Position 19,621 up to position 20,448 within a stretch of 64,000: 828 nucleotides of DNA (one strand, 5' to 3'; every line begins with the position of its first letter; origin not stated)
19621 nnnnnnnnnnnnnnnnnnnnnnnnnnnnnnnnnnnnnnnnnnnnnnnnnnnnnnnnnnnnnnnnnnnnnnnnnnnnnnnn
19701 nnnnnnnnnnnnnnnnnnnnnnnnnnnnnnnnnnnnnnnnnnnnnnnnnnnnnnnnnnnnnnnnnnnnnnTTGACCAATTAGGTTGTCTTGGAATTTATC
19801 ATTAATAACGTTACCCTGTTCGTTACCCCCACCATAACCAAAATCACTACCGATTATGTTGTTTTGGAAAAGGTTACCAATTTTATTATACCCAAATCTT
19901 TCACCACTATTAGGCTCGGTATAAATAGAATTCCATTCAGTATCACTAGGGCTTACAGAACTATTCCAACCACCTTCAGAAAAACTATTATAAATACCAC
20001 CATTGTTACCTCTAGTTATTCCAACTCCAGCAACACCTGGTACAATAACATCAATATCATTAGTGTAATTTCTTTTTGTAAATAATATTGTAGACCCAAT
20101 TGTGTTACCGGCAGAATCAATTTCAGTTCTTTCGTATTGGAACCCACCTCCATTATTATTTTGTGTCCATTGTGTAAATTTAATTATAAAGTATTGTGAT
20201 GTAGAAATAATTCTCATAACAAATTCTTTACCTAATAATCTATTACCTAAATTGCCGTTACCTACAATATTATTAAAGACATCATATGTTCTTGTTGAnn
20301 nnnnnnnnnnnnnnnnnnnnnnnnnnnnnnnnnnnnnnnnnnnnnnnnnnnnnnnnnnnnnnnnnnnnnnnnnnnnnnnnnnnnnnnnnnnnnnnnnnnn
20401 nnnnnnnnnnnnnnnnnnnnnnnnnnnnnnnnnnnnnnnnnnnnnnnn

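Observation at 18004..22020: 1338-aa Asn-rich beta-solenoid protein with two copies of a ~150-aa globular module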

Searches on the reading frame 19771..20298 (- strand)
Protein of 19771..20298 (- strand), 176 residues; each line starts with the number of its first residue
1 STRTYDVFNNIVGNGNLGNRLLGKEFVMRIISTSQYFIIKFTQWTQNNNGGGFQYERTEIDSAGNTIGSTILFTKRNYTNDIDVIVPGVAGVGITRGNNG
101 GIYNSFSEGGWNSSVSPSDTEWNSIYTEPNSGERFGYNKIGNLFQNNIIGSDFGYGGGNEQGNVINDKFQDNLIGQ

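Call 19: search_solved_structures(query=A1, max_evalue=10)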
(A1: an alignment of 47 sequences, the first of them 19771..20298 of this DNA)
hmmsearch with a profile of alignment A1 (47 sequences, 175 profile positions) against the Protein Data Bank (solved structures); distinct sequences matched with E-value up to 10: 1.
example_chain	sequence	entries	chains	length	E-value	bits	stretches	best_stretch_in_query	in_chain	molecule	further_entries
1pdp_A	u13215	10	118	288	2.4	11.2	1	92-121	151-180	Baseplate structural protein Gp9 | PROTEIN (BACTERIOPHAGE T4 GENE PRODUCT 9 (GP9)) | Baseplate wedge protein gp9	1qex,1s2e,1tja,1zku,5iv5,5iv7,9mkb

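Call 27: predict_structure(alignment_id=A1)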
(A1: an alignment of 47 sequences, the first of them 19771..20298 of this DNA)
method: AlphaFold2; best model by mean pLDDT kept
length: 176 residues; sequences in the alignment: 47
mean_pLDDT: 76.9   pTM: 0.63
mean pLDDT of the five models: 76.9, 76.4, 74.2, 73.3, 73.0
residues with pLDDT >= 90: 48; 70-90: 75; 50-70: 37; < 50: 16
segments of 3 or more residues with pLDDT < 50: 1-7, 127-132
pLDDT, mean of each block of 10 residues (from residue 1): 46 54 85 91 85 94 90 95 84 84 89 84 59 60 74 59 74 74
secondary structure, 60 per line:
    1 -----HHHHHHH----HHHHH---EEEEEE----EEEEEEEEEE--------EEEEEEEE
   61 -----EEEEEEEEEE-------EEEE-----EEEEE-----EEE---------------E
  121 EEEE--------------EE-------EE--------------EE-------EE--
elements in order: H6-12 H17-21 E25-30 E35-44 E53-60 E66-75 E83-86 E92-96 E102-104 E120-124

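Call 40: fold_search(model_id=the predicted structure, library=viral)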
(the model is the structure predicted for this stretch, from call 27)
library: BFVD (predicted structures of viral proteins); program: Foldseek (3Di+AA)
matches with E <= 10: 743; with E <= 0.001: 0
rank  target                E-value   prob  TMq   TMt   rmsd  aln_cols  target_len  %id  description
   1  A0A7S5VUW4            3.4e-02  0.97  0.26  0.24   4.9        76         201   10  (no name in the UniProt tables at hand)
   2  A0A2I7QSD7            1.2e-01  0.41  0.21  0.38  10.9       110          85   14  (no name in the UniProt tables at hand)
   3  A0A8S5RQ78            1.9e-01  0.94  0.23  0.41   2.7        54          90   20  Uncharacterized protein [virus sp. ctrcb4]
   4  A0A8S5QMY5            1.9e-01  0.84  0.22  0.10   3.5        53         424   15  Uncharacterized protein [CrAss-like virus sp. ctYsL76]
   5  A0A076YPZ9            2.2e-01  0.30  0.17  0.22   6.3        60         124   18  Uncharacterized protein [Rhizobium phage vB_RleM_P10VF]
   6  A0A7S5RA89            2.2e-01  0.28  0.27  0.34   7.9       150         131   14  Uncharacterized protein [Rhizobium phage RHph_N34]
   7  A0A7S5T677            2.4e-01  0.72  0.26  0.25   5.3        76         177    9  (no name in the UniProt tables at hand)
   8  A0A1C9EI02            2.4e-01  0.25  0.16  0.30   8.6        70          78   14  Uncharacterized protein [Gordonia phage Nyceirae]
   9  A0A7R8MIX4            2.7e-01  0.47  0.20  0.20   5.3        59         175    8  (no name in the UniProt tables at hand)
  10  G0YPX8                2.7e-01  0.30  0.21  0.32   6.4        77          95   12  Gp29 [Erwinia phage vB_EamM-Y2]
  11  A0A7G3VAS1            2.8e-01  0.41  0.17  0.18   9.3        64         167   12  (no name in the UniProt tables at hand)
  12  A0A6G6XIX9            2.8e-01  0.23  0.24  0.33   9.4       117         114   11  (no name in the UniProt tables at hand)
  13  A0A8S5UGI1            3.5e-01  0.33  0.21  0.26   6.6        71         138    8  Uncharacterized protein [Myoviridae sp. ctshb19]
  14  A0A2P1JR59            3.5e-01  0.12  0.14  0.04  10.4        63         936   19  Minor tail protein [Mycobacterium phage MooMoo]
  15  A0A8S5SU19            3.8e-01  0.28  0.16  0.25  11.2        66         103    4  Uncharacterized protein [Siphoviridae sp. ctKwY15]
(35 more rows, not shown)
